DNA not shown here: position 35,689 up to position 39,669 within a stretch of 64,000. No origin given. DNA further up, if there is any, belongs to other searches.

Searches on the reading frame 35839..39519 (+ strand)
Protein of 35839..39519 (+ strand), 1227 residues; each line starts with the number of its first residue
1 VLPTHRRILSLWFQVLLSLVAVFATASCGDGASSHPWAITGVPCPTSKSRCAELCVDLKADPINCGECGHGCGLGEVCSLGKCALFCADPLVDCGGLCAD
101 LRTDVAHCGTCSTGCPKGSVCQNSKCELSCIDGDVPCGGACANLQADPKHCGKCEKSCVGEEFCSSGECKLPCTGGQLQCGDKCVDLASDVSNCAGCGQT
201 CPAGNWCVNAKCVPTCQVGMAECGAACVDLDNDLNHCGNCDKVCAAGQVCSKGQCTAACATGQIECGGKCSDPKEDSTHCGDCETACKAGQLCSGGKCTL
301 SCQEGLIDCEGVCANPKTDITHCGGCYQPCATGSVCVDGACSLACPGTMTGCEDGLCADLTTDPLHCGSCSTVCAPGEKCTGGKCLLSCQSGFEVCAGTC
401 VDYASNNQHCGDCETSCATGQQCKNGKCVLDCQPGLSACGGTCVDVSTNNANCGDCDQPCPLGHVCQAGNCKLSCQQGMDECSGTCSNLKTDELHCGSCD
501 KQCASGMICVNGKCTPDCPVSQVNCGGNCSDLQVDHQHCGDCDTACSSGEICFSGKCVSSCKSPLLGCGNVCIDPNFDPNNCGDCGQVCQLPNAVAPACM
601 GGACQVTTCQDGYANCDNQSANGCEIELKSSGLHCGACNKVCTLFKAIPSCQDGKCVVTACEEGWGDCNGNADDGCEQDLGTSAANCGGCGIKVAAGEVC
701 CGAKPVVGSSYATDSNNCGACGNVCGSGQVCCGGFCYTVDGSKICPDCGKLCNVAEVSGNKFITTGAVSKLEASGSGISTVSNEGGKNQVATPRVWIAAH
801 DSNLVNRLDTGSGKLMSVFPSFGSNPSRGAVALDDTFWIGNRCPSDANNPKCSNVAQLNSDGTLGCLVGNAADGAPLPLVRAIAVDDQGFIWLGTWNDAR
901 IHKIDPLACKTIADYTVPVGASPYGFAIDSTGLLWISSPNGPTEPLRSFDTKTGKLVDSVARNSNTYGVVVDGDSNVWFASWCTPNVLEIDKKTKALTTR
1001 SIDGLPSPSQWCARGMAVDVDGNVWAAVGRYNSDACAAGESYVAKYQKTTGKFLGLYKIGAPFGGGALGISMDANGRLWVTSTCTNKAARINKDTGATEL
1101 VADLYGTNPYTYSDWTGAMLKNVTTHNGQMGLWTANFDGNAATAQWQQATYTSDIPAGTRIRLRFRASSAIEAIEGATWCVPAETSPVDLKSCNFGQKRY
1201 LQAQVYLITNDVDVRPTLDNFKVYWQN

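Call 4: search_protein_families(library=pfam, proteins=[window:35839-39519:+], max_evalue=1)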
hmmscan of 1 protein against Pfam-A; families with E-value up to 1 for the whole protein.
window:35839-39519:+ (1227 aa): 6 families
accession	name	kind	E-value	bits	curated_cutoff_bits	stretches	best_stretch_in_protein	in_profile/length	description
PF04885.19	Stig1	-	5.5e-67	222.7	24.1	15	512-558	37-83/85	Stigma-specific STIG1-like protein family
PF24684.1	Vgb_lyase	-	3.3e-11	43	50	3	881-938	226-282/290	Virginiamycin B lyase family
PF07494.17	Reg_prop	-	9.7e-08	31.8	20.4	1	880-897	7-24/24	Two component regulator propeller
PF08450.18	SGL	-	2.9e-06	27.5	26.3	0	883-919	189-224/246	SMP-30/Gluconolactonase/LRE-like region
PF21671.2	CPL1-like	-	0.0063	17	27.4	1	572-618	3-55/60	Protein CPL1-like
PF01436.27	NHL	-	0.01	16.3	20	0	1068-1081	5-18/28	NHL repeat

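Call 5: search_protein_families(library=ncbifam, proteins=[window:35839-39519:+], max_evalue=1)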
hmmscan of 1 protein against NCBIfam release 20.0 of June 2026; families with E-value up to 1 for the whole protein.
window:35839-39519:+ (1227 aa): 3 families
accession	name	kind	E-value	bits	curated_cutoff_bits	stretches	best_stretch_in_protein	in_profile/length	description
NF041328.1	C_rich_MXAN6577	subfamily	1.1e-145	479.4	100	7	388-515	20-145/145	MXAN_6577-like cysteine-rich protein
NF000022.1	stregra_B_VgbA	exception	0.0021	17.3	600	1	879-981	58-158/299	streptogramin B lyase Vgb(A)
NF052228.1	T9SS_PorZ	equivalog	0.024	13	260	0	924-1026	434-547/757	type IX secretion system anionic LPS delivery protein PorZ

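Call 10: find_homologous_proteins(query=window:35839-39519:+, max_evalue=0.00001)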
Query window:35839-39519:+ (1227 aa): 1161 proteins with E <= 0.00001 among 3990 candidates; the best 120 are listed.
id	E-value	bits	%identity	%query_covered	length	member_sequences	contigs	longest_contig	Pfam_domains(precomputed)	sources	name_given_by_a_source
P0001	0.0e+0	2871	100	100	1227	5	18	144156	PF07494.18,PF04885.20,PF24684.2,PF08450.19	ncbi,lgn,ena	-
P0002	0.0e+0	1606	58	98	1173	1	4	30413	PF07494.18,PF04885.20,PF24684.2,PF08450.19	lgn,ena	-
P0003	0.0e+0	1594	60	89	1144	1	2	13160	PF07494.18,PF04885.20,PF24684.2,PF08450.19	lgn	-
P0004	0.0e+0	1505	59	89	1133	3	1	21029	PF07494.18,PF04885.20,PF24684.2,PF08450.19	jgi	-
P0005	0.0e+0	1083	40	53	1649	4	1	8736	PF04885.20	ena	-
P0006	3.3e-249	848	40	48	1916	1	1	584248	PF04885.20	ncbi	ncbi:MAG: MXAN_6577-like cysteine-rich protein [Polyangiales bacterium]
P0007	5.2e-232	791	29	74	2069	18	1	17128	PF04885.20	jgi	-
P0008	1.2e-220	754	32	55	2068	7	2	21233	PF04885.20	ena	-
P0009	1.2e-214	734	36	52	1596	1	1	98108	PF04885.20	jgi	-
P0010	1.6e-204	700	40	76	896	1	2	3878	PF07494.18,PF04885.20,PF24684.2,PF08450.19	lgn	-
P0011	1.2e-196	674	39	78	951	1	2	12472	PF04885.20,PF08450.19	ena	-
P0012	5.8e-195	669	29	51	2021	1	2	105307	-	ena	-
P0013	1.0e-192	661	38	83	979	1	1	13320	PF07494.18,PF04885.20,PF24684.2,PF08450.19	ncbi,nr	ncbi:MAG: hypothetical protein EXR72_22455 [Myxococcales bacterium]|nr:hypothetical protein [Myxococ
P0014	1.7e-188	647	31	52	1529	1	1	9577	-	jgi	jgi:hypothetical protein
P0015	9.5e-187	641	39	78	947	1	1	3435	PF04885.20,PF24684.2,PF08450.19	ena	-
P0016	8.6e-184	632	33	55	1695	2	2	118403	PF04885.20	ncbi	-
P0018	2.6e-174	600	33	55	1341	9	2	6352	PF04885.20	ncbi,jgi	jgi:hypothetical protein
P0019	9.6e-173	595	42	56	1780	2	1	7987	PF01839.30,PF12256.15,PF13517.13,PF04885.20,PF18267.8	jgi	jgi:hypothetical protein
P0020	1.8e-172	594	28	91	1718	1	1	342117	PF04885.20,PF24684.2,PF01436.28,PF25021.2,PF06739.18,PF08450.19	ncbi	-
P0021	3.1e-171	590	40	57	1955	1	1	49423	PF04885.20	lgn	-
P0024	2.2e-166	574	33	52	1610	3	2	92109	PF04885.20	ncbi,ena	-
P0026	1.1e-157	545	36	57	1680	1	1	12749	PF04885.20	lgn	-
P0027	2.1e-155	537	37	53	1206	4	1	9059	PF04885.20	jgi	-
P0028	3.7e-155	537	32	90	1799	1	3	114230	PF04885.20,PF06739.18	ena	-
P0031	2.4e-152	527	34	56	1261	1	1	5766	PF04885.20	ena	-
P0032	1.6e-151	525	32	51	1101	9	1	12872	PF04885.20,PF21671.3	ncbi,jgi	jgi:hypothetical protein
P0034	1.0e-148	515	32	51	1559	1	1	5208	PF11617.14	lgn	-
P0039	2.0e-144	501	32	55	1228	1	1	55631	PF04885.20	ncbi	ncbi:MAG: hypothetical protein R3A48_27180 [Polyangiales bacterium]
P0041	2.0e-140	488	37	56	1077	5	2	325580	PF04885.20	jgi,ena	-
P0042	5.3e-138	480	29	55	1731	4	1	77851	PF11617.14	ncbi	-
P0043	3.8e-136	474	33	56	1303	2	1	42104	PF04885.20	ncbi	ncbi:MAG: hypothetical protein U0326_43040 [Polyangiales bacterium]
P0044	6.9e-134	466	31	52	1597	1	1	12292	PF11617.14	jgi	jgi:hypothetical protein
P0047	2.2e-131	458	29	52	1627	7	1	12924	PF04885.20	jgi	jgi:hypothetical protein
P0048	2.3e-131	458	41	43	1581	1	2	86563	PF04885.20,PF06739.18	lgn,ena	-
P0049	1.7e-130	455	31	48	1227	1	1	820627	-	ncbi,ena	-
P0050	3.4e-130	454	38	56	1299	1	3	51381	PF04885.20,PF07534.23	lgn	-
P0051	2.4e-129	451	37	52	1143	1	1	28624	PF00147.24,PF04885.20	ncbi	-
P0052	6.2e-126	440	36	59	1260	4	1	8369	PF04151.22,PF04885.20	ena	-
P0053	1.6e-124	435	31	52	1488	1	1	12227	PF11617.14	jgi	jgi:hypothetical protein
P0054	2.1e-124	435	36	54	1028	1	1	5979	PF04885.20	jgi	-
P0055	6.3e-123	430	37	36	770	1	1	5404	PF04885.20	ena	-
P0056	9.1e-123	429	38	45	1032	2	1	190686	PF04885.20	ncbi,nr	ncbi:MAG: hypothetical protein H6727_04230 [Myxococcales bacterium]|nr:hypothetical protein [Myxococ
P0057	5.9e-121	423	32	54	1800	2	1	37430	PF13385.14,PF04885.20,PF03781.23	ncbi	-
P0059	2.6e-118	415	40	49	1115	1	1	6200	PF14312.13,PF04885.20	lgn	-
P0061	1.5e-117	412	32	83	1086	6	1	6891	PF04885.20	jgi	jgi:streptogramin lyase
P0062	1.7e-117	412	36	49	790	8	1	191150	PF04885.20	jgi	jgi:hypothetical protein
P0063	2.5e-116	408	43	36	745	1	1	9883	PF04885.20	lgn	-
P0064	2.1e-115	405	36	56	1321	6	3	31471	PF04885.20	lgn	-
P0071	1.4e-112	396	42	42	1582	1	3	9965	PF04885.20,PF06739.18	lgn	-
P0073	9.8e-112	393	40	45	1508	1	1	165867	PF04885.20,PF06739.18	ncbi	ncbi:MAG: hypothetical protein EP343_22030, partial [Deltaproteobacteria bacterium]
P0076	7.7e-111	390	36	53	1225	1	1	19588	PF13385.14,PF04885.20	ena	-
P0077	1.9e-110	389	38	38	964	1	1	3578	PF04885.20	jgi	-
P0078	1.1e-109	386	36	57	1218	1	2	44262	PF04885.20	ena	-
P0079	1.3e-109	386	34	48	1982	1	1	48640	PF04885.20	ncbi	ncbi:MAG: hypothetical protein AB2A00_13020 [Myxococcota bacterium]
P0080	1.6e-108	382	29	88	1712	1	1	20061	PF04885.20,PF06739.18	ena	-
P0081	5.7e-108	380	35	52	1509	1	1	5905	PF04885.20,PF13620.13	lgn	-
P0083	3.6e-106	374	39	46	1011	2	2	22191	PF04885.20,PF06739.18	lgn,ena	-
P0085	9.9e-106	373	36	49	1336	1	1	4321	PF04885.20,PF03781.23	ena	-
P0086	1.1e-105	373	36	54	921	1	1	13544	PF11617.14,PF04885.20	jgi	jgi:hypothetical protein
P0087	2.4e-105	372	35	51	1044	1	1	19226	PF04885.20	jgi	jgi:hypothetical protein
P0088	3.2e-105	371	28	97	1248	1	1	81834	PF11617.14,PF04885.20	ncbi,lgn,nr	ncbi:MAG: hypothetical protein EP343_06215 [Deltaproteobacteria bacterium]|nr:MAG: hypothetical prot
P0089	3.6e-105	371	36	56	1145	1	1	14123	PF04885.20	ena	-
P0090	3.8e-105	371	28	83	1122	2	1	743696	PF04885.20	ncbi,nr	ncbi:MAG: hypothetical protein H6730_11510 [Deltaproteobacteria bacterium]|nr:hypothetical protein [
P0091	5.1e-105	371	41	42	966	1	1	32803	PF04885.20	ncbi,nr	ncbi:MAG: hypothetical protein HY744_24280 [Deltaproteobacteria bacterium]|nr:hypothetical protein [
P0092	2.9e-104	368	33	50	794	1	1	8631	PF04885.20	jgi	jgi:hypothetical protein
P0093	3.1e-104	368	34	57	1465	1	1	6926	PF04885.20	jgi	jgi:hypothetical protein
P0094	1.1e-103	366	41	32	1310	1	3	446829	PF04885.20,PF06739.18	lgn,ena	-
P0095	6.3e-103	364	37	38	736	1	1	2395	PF04885.20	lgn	-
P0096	7.4e-103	363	33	55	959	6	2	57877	PF04885.20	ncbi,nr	ncbi:MAG: hypothetical protein Q8S73_24755 [Deltaproteobacteria bacterium]|nr:hypothetical protein [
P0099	6.2e-101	357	35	40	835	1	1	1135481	PF04885.20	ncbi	-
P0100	1.2e-100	356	31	52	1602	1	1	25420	PF11617.14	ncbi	ncbi:MAG: MopE-related protein [Myxococcota bacterium]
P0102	4.9e-100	354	33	54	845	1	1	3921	PF04885.20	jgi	jgi:hypothetical protein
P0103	1.1e-99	353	36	56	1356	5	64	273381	PF04885.20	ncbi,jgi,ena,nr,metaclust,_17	ncbi:MAG: hypothetical protein CL920_22640 [Deltaproteobacteria bacterium]|nr:hypothetical protein [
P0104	1.1e-99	353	39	45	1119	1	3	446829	PF04885.20,PF06739.18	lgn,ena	-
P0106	1.4e-98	349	41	50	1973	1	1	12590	PF04885.20,PF06739.18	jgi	jgi:hypothetical protein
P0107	5.7e-98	347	37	52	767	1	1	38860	PF04885.20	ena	-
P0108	8.5e-98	347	35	56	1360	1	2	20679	PF11617.14,PF04885.20,PF06739.18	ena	-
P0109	1.5e-97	346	37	46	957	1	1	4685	PF04885.20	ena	-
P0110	1.7e-97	346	30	54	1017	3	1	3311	PF04885.20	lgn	-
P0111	4.2e-97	344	33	52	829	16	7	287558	PF04885.20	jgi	-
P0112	3.3e-96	341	38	48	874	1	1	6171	PF11617.14,PF04885.20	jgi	jgi:hypothetical protein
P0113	4.0e-96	341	42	42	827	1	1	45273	PF04885.20,PF02191.24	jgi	jgi:hypothetical protein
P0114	4.1e-96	341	37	52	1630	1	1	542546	PF00229.25,PF04885.20,PF00386.28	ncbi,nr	ncbi:MAG: hypothetical protein H6728_01640 [Myxococcales bacterium]|nr:hypothetical protein [Myxococ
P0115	6.4e-96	340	29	91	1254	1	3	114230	PF04885.20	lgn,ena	-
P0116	8.5e-95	337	35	58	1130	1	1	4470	PF04885.20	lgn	-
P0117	9.9e-95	337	37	51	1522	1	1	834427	PF00229.25,PF04885.20,PF00386.28,PF06739.18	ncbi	-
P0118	1.4e-93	333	35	43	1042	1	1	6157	PF04885.20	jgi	jgi:hypothetical protein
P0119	2.1e-93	332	33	58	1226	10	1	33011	PF04885.20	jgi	jgi:hypothetical protein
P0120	6.7e-93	330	37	59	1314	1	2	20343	PF04885.20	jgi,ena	-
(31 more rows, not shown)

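Call 12: find_related_loci(query=window:35839-39519:+, collection=genome_contigs, flank=8000)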
Query window:35839-39519:+ (1227 aa) in genome_contigs; peptide patterns used: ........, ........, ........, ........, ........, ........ (x = any residue, [..] = any of these).
37 stretches matched a pattern; 9 encode a relative of the query (tblastn E <= 1e-3); 9 distinct loci.
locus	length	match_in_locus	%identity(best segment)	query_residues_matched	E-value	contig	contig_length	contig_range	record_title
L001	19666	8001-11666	84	6-1227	0e+0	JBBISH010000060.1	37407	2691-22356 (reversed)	MAG: Myxococcales bacterium isolate STS170223_bin_369 NODE_645_length_37407_cov_1.8857, whole genome shotgun sequence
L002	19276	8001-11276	59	132-1227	0e+0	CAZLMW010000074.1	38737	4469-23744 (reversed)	MAG TPA_asm: uncultured Enterobacteriaceae bacterium isolate binchicken_co46_896 genome assembly, contig: NODE_1775_leng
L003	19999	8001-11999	28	56-704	3e-36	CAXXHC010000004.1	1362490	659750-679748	MAG: Myxococcota bacterium isolate df99fd88-303e-4d73-b9e8-6fd6d014d839 genome assembly, contig: contig_4, whole genome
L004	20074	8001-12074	27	54-690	3e-35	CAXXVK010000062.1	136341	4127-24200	MAG: Myxococcota bacterium isolate 9026f203-f4fd-4e78-b743-5aa82beef240 genome assembly, contig: contig_62, whole genome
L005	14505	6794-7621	34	47-725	3e-27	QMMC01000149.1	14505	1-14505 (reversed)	MAG: Deltaproteobacteria bacterium isolate B10_G4 B10_Guay4_scaffold_03251, whole genome shotgun sequence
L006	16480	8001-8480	43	130-691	6e-16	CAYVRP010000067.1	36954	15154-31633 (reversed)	MAG TPA_asm: uncultured Polyangiaceae bacterium isolate SRP167436_co1_19 genome assembly, contig: NODE_1534_length_36954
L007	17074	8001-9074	28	30-749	7e-16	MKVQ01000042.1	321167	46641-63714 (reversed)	MAG: Myxococcales bacterium 68-20 scnpilot_expt_750_bf_scaffold_44, whole genome shotgun sequence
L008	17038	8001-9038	30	56-748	3e-14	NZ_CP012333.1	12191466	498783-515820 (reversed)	Labilithrix luteola strain DSM 27648 chromosome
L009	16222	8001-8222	43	553-678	1e-9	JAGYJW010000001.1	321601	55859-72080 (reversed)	MAG: Deltaproteobacteria bacterium isolate M30B51 1, whole genome shotgun sequence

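Call 58: list_cluster_members(proteins=[P0001, P0006])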
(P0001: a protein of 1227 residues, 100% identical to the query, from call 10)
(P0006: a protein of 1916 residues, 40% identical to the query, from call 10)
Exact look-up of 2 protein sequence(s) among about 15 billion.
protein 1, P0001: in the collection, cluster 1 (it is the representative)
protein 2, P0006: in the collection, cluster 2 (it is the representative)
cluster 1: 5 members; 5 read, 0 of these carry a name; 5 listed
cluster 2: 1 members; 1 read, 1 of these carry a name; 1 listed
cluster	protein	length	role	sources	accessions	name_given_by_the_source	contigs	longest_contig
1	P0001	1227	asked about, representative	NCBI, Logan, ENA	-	-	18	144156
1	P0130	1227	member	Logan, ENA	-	-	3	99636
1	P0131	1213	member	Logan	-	-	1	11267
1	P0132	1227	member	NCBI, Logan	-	-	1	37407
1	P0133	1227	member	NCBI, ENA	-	-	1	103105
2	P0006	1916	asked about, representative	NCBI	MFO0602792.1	MAG: MXAN_6577-like cysteine-rich protein [Polyangiales bacterium]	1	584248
